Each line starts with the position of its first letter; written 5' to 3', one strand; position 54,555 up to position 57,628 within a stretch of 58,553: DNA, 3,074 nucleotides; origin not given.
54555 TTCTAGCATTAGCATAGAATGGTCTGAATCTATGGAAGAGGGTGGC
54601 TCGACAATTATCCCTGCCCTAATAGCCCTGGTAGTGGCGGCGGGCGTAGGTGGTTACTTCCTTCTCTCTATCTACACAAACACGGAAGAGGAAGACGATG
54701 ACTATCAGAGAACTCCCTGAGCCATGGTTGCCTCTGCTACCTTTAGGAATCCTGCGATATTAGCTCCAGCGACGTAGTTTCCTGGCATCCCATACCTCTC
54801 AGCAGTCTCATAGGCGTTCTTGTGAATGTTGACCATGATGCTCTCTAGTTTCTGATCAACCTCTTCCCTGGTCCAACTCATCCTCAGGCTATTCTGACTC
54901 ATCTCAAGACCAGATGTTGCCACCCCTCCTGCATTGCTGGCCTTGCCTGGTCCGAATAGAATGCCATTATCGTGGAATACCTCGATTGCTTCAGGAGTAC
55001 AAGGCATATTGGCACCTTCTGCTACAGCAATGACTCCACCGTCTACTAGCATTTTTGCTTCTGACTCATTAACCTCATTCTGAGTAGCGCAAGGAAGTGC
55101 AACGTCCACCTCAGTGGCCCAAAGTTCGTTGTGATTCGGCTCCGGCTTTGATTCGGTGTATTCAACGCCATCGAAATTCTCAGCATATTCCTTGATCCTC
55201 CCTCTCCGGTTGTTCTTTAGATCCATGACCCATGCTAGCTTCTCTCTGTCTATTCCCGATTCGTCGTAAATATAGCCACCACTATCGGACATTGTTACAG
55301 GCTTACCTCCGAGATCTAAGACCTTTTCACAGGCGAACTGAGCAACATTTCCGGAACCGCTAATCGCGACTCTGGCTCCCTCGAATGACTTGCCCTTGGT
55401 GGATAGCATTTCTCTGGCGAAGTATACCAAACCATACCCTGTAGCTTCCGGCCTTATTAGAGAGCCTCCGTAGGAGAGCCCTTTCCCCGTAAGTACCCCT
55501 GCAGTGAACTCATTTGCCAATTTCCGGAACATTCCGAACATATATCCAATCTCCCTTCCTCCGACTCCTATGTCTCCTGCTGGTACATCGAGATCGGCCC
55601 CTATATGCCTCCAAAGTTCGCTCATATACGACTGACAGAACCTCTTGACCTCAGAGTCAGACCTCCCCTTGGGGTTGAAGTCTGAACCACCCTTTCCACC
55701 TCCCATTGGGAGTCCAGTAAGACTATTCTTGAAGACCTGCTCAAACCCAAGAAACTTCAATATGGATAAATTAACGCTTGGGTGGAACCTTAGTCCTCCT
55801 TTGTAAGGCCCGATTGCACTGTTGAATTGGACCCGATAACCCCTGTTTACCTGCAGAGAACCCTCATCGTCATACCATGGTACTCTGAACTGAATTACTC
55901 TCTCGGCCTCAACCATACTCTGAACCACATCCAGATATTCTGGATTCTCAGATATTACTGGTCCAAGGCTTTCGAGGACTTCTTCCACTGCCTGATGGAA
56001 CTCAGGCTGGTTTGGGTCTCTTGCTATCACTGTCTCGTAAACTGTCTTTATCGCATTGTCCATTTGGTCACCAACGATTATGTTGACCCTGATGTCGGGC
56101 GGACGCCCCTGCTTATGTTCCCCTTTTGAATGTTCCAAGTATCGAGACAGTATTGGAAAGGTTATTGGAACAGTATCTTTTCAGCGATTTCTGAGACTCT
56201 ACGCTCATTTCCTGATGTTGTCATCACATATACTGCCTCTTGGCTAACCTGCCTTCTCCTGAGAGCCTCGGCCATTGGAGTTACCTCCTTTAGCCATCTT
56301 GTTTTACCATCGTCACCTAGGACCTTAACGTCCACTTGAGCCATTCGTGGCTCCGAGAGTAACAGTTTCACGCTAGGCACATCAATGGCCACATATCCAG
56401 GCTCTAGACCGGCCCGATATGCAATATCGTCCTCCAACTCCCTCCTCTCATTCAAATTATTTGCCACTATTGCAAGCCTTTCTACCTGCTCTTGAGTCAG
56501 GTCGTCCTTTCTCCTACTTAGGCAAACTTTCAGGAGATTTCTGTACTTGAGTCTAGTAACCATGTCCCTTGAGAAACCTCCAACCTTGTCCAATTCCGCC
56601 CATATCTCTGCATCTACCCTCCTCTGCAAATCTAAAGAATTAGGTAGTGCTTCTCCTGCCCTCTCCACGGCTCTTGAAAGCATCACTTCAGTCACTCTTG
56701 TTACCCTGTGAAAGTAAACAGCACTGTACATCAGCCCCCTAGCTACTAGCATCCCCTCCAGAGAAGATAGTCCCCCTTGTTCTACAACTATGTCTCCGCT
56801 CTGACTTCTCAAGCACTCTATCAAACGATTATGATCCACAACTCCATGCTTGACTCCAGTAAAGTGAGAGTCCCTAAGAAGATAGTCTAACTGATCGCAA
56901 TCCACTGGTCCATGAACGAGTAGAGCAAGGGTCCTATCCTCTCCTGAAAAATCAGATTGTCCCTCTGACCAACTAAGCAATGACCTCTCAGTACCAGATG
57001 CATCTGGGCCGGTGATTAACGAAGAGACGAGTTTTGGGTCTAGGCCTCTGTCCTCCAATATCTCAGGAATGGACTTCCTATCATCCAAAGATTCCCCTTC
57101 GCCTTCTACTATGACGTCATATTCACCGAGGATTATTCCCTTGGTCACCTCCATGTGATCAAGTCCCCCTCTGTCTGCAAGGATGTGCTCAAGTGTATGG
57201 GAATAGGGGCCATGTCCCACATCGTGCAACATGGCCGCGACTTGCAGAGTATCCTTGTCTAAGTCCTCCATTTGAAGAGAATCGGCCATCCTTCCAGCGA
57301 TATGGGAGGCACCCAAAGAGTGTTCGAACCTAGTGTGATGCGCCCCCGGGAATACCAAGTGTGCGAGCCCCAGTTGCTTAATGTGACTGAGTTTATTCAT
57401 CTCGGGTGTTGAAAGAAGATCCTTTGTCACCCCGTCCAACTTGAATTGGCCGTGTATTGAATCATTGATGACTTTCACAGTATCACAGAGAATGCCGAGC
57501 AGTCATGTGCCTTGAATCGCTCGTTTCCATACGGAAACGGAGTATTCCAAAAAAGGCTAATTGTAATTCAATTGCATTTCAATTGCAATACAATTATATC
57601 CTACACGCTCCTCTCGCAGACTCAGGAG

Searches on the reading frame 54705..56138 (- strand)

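Call 10: search_protein_families(library=pfam, proteins=[window:54705-56138:-], max_evalue=0.001)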
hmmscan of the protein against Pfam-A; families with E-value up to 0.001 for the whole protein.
window:54705-56138:- (477 aa): 2 families
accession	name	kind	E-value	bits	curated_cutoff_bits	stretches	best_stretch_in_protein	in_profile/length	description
PF00208.27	ELFV_dehydrog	-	1.5e-91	306.8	23.4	1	224-475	1-241/241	Glutamate/Leucine/Phenylalanine/Valine dehydrogenase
PF02812.23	ELFV_dehydrog_N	-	2.1e-51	173.4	25.3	1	79-205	2-128/129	Glu/Leu/Phe/Val dehydrogenase, dimerisation domain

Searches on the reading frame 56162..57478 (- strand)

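Call 10: search_protein_families(library=pfam, proteins=[window:56162-57478:-], max_evalue=0.001)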
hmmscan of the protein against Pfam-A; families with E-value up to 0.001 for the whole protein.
window:56162-57478:- (438 aa): 2 families
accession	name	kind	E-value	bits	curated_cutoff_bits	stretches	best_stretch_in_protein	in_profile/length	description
PF19276.4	HD_assoc_2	-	3.9e-38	131.5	23.1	1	214-436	1-211/222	HD associated region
PF01966.28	HD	-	6.8e-11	42.9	22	1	50-116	1-66/116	HD domain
